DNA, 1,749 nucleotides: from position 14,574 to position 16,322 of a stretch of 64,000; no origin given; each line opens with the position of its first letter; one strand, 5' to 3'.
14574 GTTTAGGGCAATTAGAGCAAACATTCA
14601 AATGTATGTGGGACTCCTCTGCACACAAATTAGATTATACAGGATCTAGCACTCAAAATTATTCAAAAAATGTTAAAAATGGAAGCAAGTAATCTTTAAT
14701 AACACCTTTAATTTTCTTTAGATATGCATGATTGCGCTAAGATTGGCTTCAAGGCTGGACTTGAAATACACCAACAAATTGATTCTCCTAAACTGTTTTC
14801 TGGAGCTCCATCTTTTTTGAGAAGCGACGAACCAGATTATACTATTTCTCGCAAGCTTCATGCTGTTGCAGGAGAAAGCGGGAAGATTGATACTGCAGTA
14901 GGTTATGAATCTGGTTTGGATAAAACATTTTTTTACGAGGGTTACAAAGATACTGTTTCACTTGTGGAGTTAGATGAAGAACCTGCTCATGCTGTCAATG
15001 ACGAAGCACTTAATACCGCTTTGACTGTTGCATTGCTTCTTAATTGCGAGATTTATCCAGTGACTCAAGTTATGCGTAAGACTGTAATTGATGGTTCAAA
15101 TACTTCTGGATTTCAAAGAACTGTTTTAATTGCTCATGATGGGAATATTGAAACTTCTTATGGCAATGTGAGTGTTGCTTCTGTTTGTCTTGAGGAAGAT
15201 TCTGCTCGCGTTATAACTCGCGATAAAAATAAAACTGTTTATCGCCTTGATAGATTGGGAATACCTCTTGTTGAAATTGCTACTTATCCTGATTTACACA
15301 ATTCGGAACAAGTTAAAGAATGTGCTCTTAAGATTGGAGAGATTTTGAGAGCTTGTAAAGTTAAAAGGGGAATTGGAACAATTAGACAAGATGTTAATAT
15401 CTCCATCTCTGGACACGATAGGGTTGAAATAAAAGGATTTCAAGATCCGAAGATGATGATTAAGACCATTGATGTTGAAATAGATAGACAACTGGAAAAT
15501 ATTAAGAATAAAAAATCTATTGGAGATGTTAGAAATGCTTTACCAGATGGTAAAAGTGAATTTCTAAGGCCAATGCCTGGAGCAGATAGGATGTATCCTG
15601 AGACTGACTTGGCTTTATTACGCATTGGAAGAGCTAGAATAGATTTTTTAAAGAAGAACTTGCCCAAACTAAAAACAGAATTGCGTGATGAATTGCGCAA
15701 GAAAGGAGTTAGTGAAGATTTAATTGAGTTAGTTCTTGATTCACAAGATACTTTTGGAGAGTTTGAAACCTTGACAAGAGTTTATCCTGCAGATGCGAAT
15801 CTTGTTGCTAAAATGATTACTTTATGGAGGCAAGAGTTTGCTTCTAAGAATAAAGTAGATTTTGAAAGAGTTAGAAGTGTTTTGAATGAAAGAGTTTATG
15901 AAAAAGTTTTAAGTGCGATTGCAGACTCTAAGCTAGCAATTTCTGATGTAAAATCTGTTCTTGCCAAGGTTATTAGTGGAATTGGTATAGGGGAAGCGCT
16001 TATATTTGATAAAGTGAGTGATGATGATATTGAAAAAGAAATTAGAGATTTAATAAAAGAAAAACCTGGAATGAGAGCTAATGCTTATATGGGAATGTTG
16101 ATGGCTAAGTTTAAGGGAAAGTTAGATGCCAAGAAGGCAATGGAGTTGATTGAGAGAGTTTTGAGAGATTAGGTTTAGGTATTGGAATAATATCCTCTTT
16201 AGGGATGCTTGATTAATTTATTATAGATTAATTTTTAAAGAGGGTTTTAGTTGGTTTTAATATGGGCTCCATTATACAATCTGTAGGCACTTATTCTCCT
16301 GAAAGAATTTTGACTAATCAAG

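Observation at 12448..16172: gatD and gatE separated by an orphan gene of different composition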

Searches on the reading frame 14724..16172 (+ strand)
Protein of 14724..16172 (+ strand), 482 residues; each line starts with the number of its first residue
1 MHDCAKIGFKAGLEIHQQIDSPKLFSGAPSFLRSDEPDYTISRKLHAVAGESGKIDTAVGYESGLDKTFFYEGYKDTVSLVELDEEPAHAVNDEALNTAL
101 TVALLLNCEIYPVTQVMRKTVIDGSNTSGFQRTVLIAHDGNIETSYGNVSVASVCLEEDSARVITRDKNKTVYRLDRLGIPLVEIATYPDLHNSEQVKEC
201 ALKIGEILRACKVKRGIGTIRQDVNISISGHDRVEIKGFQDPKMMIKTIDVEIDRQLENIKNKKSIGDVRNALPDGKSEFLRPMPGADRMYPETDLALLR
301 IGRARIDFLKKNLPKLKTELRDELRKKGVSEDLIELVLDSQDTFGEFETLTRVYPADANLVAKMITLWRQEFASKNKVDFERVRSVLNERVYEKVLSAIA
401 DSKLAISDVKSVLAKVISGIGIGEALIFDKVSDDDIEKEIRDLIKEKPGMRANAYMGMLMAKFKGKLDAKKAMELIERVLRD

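Call 3: search_protein_families(library=pfam, proteins=[window:14724-16172:+], max_evalue=0.01)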
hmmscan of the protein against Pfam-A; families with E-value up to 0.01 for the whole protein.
window:14724-16172:+ (482 aa): 3 families
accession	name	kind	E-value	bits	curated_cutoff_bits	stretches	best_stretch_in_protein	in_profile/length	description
PF02934.20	GatB_N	-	2.6e-49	168.3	23.4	1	10-305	2-275/277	GatB/GatE catalytic domain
PF02637.23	GatB_Yqey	-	0.0001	22.6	27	1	347-479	3-147/148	GatB domain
PF02631.22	RecX_HTH2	-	0.0068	17.1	26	0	320-338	24-42/42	RecX, second three-helix domain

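Call 4: search_protein_families(library=ncbifam, proteins=[window:14724-16172:+], max_evalue=0.01)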
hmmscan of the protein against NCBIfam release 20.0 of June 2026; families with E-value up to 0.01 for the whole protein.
window:14724-16172:+ (482 aa): 8 families
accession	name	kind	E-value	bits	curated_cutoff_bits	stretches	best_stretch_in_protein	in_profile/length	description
NF003107.0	PRK04028.1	equivalog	6.9e-132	441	456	2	3-263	5-267/630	Glu-tRNA(Gln) amidotransferase subunit GatE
TIGR00134.1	gatE_arch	equivalog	2.1e-118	396.2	319.55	2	3-263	3-265/622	Glu-tRNA(Gln) amidotransferase subunit GatE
NF004012.0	PRK05477.1-2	equivalog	2.9e-42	145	338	1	91-481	53-479/481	Asp-tRNA(Asn)/Glu-tRNA(Gln) amidotransferase subunit GatB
TIGR00133.1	gatB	equivalog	1.3e-38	132.8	314.8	1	90-480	52-480/481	Asp-tRNA(Asn)/Glu-tRNA(Gln) amidotransferase subunit GatB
NF004014.0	PRK05477.1-4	equivalog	4.7e-27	94.8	414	1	91-478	51-472/475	Asp-tRNA(Asn)/Glu-tRNA(Gln) amidotransferase subunit GatB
NF004015.0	PRK05477.1-5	equivalog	1.6e-26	93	628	1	90-450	62-446/488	Asp-tRNA(Asn)/Glu-tRNA(Gln) amidotransferase subunit GatB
NF004011.1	PRK05477.1-1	equivalog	1.2e-17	63.9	680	1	90-419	50-397/475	Asp-tRNA(Asn)/Glu-tRNA(Gln) amidotransferase subunit GatB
NF004013.0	PRK05477.1-3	equivalog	2.5e-14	52.6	653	1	90-477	64-496/501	Asp-tRNA(Asn)/Glu-tRNA(Gln) amidotransferase subunit GatB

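Call 19: search_solved_structures(query=window:14724-16169:+, show_alignments=2)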
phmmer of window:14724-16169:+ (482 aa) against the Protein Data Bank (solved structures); distinct sequences matched with E-value up to 0.001: 8.
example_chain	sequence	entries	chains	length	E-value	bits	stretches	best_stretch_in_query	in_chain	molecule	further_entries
2d6f_C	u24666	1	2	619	1.5e-92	314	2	3-277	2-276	Glutamyl-tRNA(Gln) amidotransferase subunit E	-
1zq1_C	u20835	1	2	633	1.2e-88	301.1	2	6-266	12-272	Glutamyl-tRNA(Gln) amidotransferase subunit E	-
3h0l_B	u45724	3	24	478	2.5e-20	76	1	90-365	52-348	Aspartyl/glutamyl-tRNA(Asn/Gln) amidotransferase subunit B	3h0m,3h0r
3al0_B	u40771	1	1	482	7.5e-15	57.9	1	91-450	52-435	Aspartyl/glutamyl-tRNA(Asn/Gln) amidotransferase subunit B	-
2df4_B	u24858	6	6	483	5.6e-14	55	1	90-415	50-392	Aspartyl/glutamyl-tRNA(Asn/Gln) amidotransferase subunit B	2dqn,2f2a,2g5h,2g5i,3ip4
3kfu_F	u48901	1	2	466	7.4e-13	51.3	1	131-336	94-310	Aspartyl/glutamyl-tRNA(Asn/Gln) amidotransferase subunit B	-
4n0h_B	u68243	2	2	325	8e-13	51.2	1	90-269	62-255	Glutamyl-tRNA(Gln) amidotransferase subunit B, mitochondrial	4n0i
4wj3_B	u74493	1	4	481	4e-10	42.3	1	89-383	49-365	Aspartyl/glutamyl-tRNA(Asn/Gln) amidotransferase subunit B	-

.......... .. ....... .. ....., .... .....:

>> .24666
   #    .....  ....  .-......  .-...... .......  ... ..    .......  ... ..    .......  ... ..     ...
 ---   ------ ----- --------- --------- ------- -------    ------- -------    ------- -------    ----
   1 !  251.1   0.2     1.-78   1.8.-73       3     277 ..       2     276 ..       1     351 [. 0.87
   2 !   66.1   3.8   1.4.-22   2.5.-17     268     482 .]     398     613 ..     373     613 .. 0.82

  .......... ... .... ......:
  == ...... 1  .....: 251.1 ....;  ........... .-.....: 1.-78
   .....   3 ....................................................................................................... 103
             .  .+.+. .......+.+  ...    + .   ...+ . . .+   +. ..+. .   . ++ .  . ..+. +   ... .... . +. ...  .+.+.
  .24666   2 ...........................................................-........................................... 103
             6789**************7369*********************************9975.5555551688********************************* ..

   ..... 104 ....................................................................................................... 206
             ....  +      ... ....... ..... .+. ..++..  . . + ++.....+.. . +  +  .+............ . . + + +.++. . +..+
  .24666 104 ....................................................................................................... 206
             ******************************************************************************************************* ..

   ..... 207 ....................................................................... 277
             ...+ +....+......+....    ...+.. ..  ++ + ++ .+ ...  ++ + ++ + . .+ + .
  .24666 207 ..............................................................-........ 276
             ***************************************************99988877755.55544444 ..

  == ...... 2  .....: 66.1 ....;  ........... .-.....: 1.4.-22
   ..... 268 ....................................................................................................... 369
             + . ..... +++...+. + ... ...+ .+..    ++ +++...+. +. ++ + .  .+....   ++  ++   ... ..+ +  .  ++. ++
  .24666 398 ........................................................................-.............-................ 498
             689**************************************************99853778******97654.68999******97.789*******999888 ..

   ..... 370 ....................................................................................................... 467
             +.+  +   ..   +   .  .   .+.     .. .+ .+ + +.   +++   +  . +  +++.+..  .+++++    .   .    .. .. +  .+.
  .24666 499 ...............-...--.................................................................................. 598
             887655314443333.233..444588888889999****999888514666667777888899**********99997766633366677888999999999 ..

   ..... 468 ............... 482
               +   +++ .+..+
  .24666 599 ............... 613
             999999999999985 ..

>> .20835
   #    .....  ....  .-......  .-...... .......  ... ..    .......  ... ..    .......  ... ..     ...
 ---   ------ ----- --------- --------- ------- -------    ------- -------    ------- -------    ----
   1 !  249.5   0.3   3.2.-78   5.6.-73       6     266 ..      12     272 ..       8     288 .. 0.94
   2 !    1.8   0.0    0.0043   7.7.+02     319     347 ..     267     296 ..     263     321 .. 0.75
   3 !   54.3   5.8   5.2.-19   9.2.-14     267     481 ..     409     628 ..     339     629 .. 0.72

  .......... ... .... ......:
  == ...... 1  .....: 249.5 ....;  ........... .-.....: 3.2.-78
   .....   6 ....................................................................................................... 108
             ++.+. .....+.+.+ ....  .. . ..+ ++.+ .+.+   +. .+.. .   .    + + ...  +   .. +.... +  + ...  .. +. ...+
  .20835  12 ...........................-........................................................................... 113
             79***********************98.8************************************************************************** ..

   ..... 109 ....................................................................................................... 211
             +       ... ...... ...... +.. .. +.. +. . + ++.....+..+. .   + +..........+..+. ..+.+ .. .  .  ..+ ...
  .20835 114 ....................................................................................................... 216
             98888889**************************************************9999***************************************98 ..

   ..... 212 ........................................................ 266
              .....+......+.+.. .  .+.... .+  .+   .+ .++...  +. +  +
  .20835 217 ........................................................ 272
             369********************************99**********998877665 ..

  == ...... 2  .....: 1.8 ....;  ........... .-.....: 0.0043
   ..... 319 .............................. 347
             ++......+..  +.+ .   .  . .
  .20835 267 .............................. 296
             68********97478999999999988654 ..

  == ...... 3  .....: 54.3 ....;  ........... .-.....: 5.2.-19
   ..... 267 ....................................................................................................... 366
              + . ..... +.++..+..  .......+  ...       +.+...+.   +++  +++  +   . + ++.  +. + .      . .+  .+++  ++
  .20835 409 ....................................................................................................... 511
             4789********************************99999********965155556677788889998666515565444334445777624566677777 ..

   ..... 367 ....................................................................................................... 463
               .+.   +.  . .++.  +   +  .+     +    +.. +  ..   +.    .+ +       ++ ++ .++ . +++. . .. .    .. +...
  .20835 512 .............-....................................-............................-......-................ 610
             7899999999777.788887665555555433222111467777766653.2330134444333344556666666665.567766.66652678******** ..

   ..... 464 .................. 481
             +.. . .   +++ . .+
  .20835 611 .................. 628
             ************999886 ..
